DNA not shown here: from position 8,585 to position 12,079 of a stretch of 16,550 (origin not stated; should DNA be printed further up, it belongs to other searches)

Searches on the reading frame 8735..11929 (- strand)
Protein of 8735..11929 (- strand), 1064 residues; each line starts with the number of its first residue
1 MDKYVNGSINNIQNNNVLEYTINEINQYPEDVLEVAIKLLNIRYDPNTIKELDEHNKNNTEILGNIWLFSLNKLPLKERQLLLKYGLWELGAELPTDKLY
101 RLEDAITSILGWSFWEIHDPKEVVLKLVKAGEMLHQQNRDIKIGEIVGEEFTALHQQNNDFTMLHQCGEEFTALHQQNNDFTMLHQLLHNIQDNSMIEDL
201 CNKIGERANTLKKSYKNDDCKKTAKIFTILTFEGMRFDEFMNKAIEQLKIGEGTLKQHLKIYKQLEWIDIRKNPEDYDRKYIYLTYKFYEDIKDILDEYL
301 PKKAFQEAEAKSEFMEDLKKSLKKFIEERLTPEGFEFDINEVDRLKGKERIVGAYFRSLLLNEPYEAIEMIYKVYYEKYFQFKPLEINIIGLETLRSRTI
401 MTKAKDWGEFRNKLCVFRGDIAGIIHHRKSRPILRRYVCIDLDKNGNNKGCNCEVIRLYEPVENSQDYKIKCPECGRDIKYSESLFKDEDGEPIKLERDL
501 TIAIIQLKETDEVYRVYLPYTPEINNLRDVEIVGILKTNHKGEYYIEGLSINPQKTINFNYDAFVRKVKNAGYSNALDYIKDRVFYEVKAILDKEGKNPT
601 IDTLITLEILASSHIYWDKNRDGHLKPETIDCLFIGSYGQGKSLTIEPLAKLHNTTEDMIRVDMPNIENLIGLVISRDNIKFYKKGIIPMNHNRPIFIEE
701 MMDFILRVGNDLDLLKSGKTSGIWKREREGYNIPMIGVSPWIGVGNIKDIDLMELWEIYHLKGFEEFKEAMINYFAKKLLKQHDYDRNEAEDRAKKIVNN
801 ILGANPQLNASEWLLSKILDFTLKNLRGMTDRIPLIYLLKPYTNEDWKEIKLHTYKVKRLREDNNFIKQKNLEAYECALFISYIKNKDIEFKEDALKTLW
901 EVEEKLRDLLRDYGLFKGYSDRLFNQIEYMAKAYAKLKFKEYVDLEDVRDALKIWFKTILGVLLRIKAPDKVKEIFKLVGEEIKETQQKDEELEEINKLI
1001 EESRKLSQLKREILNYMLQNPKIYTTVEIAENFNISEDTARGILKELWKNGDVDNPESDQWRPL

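Call 9: search_protein_families(library=pfam, proteins=[window:8735-11929:-], max_evalue=0.01)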
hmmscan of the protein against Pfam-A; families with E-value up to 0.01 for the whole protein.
window:8735-11929:- (1064 aa): 4 families
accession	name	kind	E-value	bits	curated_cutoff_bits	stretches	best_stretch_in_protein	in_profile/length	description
PF13412.12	HTH_24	-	1.3e-05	25.1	21.9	1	1007-1051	2-45/48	Winged helix-turn-helix DNA-binding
PF04157.22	EAP30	-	0.0017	18.6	26.8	0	936-1052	122-214/219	EAP30/Vps36 family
PF13518.12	HTH_28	-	0.0038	17.7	25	0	1010-1046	2-35/52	Helix-turn-helix domain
PF08220.18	HTH_DeoR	-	0.009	16.2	21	0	1012-1047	4-38/57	DeoR-like helix-turn-helix domain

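Call 11: find_homologous_proteins(query=window:8735-11929:-, max_evalue=0.001)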
Query window:8735-11929:- (1064 aa): 9 proteins with E <= 0.001 among 8000 candidates.
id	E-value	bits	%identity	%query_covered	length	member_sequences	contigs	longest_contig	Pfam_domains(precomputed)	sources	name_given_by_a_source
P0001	0.0e+0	2078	85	100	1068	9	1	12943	-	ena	-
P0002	0.0e+0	1892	79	100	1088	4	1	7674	-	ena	-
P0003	0.0e+0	1811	76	98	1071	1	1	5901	-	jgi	jgi:hypothetical protein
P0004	0.0e+0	1747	76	98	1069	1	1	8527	-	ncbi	-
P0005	0.0e+0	1438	84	70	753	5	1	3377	-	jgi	jgi:ribosomal protein S25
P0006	0.0e+0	1415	62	99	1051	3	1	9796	-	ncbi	ncbi:hypothetical protein ACO3VM_09455 (plasmid) [Methanocaldococcus sp. 10A]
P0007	0.0e+0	1290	97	57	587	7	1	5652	-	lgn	-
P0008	0.0e+0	1258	56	100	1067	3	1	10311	PF13412.13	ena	-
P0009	0.0e+0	1140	53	98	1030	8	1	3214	-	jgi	-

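Call 13: find_encoding_contigs(protein=P0001, flank=10000, max_places=3)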
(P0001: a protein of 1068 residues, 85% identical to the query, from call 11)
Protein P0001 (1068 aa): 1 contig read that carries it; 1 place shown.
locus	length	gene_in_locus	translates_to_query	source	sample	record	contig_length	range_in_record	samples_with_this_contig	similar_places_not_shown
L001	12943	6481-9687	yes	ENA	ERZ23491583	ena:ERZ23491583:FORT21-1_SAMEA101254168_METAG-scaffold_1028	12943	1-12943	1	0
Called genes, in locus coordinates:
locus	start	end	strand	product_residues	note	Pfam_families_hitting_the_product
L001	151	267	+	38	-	-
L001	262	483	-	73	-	-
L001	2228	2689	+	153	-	-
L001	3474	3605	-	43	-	-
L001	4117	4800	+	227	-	-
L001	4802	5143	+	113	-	-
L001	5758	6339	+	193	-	-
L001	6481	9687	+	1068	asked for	-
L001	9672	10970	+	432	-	PF21686:LigD_Prim-Pol (weak), PF01896:DNA_primase_S (weak)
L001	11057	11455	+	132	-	PF27276:MJ0349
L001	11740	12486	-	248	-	-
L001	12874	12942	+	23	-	?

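Call 14: find_encoding_contigs(protein=P0006, flank=10000, max_places=3)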
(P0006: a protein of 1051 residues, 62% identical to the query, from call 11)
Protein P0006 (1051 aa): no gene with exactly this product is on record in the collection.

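Call 15: find_encoding_contigs(protein=P0008, flank=10000, max_places=3)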
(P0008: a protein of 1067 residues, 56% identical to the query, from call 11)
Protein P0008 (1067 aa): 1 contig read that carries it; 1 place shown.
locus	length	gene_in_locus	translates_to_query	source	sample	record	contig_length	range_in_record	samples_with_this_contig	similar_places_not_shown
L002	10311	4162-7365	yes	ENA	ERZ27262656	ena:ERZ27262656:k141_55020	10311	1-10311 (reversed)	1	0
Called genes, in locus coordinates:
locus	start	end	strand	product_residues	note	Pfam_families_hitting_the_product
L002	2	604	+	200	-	?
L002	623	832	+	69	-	-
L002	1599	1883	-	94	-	-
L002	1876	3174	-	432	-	PF00589:Phage_integrase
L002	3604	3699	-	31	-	-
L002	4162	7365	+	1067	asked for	PF13412:HTH_24 (faint)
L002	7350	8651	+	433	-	PF21686:LigD_Prim-Pol (weak), PF01896:DNA_primase_S (weak)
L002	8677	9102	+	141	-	PF23225:zf-C2H2_7th_ZNF462 (weak)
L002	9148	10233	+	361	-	PF01637:ATPase_2, PF07693:KAP_NTPase (weak), PF13191:AAA_16 (faint), PF24883:NPHP3_N (weak), PF13173:AAA_14 (weak), PF13401:AAA_22 (weak), PF21690:MJ1010-like_2nd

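Call 16: find_encoding_contigs(protein=P0002, flank=10000, max_places=3)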
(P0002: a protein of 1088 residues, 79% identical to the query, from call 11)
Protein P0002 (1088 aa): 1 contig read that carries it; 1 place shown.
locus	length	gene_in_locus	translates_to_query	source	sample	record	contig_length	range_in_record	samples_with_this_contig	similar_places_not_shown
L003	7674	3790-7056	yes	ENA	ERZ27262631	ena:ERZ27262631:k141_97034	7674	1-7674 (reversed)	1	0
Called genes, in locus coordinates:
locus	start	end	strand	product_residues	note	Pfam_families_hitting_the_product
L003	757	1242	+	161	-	-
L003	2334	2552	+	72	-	-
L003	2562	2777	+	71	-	-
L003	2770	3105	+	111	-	-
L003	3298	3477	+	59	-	PF16762:RHH_6 (weak)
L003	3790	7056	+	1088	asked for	-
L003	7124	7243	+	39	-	-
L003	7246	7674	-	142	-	?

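Call 17: find_encoding_contigs(protein=P0004, flank=10000, max_places=3)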
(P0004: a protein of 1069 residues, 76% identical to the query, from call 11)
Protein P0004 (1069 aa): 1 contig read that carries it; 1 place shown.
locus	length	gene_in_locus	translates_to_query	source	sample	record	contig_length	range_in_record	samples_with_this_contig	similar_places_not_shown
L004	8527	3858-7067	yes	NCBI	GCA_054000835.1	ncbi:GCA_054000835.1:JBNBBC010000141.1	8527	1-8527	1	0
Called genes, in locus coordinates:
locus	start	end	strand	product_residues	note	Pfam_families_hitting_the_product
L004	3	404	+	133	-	?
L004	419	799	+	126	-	-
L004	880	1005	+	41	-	-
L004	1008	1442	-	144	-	-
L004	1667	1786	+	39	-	-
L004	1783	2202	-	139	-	-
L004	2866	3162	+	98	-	-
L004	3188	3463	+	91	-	-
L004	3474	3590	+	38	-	-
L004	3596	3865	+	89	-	-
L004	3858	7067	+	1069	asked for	-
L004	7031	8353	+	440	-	PF21686:LigD_Prim-Pol (faint), PF01896:DNA_primase_S (weak)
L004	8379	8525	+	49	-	?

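Call 18: find_encoding_contigs(protein=P0003, flank=10000, max_places=3)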
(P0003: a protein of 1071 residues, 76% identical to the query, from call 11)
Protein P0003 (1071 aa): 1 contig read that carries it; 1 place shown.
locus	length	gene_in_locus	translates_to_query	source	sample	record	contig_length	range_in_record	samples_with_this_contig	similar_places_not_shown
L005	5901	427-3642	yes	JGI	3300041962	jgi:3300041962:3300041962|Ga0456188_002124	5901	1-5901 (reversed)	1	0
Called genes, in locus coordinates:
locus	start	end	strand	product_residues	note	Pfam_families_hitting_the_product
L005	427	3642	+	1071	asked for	-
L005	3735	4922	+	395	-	PF21686:LigD_Prim-Pol (weak), PF01896:DNA_primase_S (weak)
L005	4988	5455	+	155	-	PF00708:Acylphosphatase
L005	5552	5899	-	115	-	?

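Call 19: find_encoding_contigs(protein=P0007, flank=10000, max_places=3)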
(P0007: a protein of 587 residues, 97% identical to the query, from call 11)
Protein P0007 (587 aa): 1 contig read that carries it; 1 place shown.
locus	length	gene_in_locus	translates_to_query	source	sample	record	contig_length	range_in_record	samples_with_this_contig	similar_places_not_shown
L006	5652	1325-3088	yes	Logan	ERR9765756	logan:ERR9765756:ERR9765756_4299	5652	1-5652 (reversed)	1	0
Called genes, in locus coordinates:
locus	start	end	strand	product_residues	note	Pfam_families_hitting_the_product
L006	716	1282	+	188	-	-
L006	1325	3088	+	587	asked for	-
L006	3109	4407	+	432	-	PF13412:HTH_24 (weak)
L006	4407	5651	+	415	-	?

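Call 95: find_related_loci(query=window:8735-11929:-, collection=viral_contigs, flank=10000)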
Query window:8735-11929:- (1064 aa) in viral_contigs; peptide patterns used: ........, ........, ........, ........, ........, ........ (x = any residue, [..] = any of these).
3 stretches matched a pattern, but none encodes a relative of the query by tblastn (E <= 1e-3).

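Call 96: search_protein_families(library=pfam, proteins=[L001:4117-4800:+, L001:4802-5143:+, L001:5743-6339:+, L001:2228-2689:+, L001:11740-12492:-, L001:11030-11455:+, L003:3298-3477:+, L003:2770-3105:+, L004:3596-3865:+, L004:3188-3463:+], max_evalue=0.01)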
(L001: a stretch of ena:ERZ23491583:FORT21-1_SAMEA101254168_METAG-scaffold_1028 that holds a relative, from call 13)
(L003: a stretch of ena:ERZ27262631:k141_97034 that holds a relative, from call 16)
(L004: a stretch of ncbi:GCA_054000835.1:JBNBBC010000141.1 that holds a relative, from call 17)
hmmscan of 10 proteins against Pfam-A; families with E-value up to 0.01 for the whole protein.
L001:4117-4800:+ (227 aa): 1 family
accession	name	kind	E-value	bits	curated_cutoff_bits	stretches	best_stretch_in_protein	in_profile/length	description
PF23380.1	VIN3_C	-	0.00041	20.7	27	0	41-70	36-65/83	VIN3-like, C-terminal domain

L001:4802-5143:+ (113 aa): 1 family
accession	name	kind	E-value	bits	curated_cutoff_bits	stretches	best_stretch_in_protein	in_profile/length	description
PF16494.10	Na_Ca_ex_C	-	0.0018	19.2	25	1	69-107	64-102/137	C-terminal extension of sodium/calcium exchanger domain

L001:5743-6339:+ (198 aa): 0 families

L001:2228-2689:+ (153 aa): 5 families
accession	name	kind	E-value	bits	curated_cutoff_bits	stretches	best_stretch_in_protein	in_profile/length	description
PF03551.20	PadR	-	0.0009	19.6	27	1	93-149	1-65/75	Transcriptional regulator PadR-like family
PF11559.13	ADIP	-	0.0013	19.3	34.3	1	10-87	62-139/151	Afadin- and alpha -actinin-Binding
PF20663.3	COG4_N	-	0.0041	17.6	27.3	1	14-73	2-61/107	Conserved oligomeric Golgi complex subunit 4, N-terminal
PF11488.14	Lge1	-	0.0058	17.2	25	1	2-37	18-53/71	Transcriptional regulatory protein LGE1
PF25078.1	DUF7801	-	0.0066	17.1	33.2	1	11-70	57-116/155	Domain of unknown function (DUF7801)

L001:11740-12492:- (250 aa): 0 families

L001:11030-11455:+ (141 aa): 2 families
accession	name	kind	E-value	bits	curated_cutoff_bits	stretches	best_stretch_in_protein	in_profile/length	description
PF20332.3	DUF6627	-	0.0023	18.5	27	1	70-133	49-114/125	Family of unknown function (DUF6627)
PF02297.22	COX6B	-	0.0071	16.9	26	0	30-61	24-55/66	Cytochrome oxidase c subunit VIb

L003:3298-3477:+ (59 aa): 2 families
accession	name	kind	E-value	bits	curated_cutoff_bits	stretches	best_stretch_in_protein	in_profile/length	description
PF16762.11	RHH_6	-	2.6e-06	28.4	27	1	6-45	6-45/77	Ribbon-helix-helix domain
PF21432.3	56B_RHH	-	0.0095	16.3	27.2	1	35-46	21-32/32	56B-like, Ribbon-helix-helix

L003:2770-3105:+ (111 aa): 1 family
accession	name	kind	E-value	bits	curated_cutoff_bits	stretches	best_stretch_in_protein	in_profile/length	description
PF16494.10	Na_Ca_ex_C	-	0.0024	18.8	25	1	66-107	61-102/137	C-terminal extension of sodium/calcium exchanger domain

L004:3596-3865:+ (89 aa): 0 families

L004:3188-3463:+ (91 aa): 4 families
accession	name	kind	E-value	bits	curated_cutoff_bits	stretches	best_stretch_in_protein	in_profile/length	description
PF12728.13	HTH_17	-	0.0008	20.1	27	1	18-53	2-31/51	Helix-turn-helix domain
PF08279.18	HTH_11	-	0.0011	19.3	25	1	16-40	15-38/55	HTH domain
PF18024.7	HTH_50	-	0.0017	18.4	27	1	17-39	23-45/50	Helix-turn-helix domain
PF20432.4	Xre-like-HTH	-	0.0065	17.2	25.8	1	16-47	22-54/63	Antitoxin Xre-like helix-turn-helix domain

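Call 104: find_encoding_contigs(protein=P0005, flank=10000, max_places=3)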
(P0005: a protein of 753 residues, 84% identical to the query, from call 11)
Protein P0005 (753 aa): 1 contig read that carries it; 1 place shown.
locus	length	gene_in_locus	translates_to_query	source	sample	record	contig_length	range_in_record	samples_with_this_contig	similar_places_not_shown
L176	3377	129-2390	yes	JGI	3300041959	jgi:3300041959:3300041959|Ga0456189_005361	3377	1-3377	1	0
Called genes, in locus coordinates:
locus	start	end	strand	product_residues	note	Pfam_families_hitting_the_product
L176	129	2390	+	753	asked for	-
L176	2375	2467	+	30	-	-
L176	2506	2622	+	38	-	-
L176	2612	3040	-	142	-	-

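Call 105: find_encoding_contigs(protein=P0009, flank=10000, max_places=3)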
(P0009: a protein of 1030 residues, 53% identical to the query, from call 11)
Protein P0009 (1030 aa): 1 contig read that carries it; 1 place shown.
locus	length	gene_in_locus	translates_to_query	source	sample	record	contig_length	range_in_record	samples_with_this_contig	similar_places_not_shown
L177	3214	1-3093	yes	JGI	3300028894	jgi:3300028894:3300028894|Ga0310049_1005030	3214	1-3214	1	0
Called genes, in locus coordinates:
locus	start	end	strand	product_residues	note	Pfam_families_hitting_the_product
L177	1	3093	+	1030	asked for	?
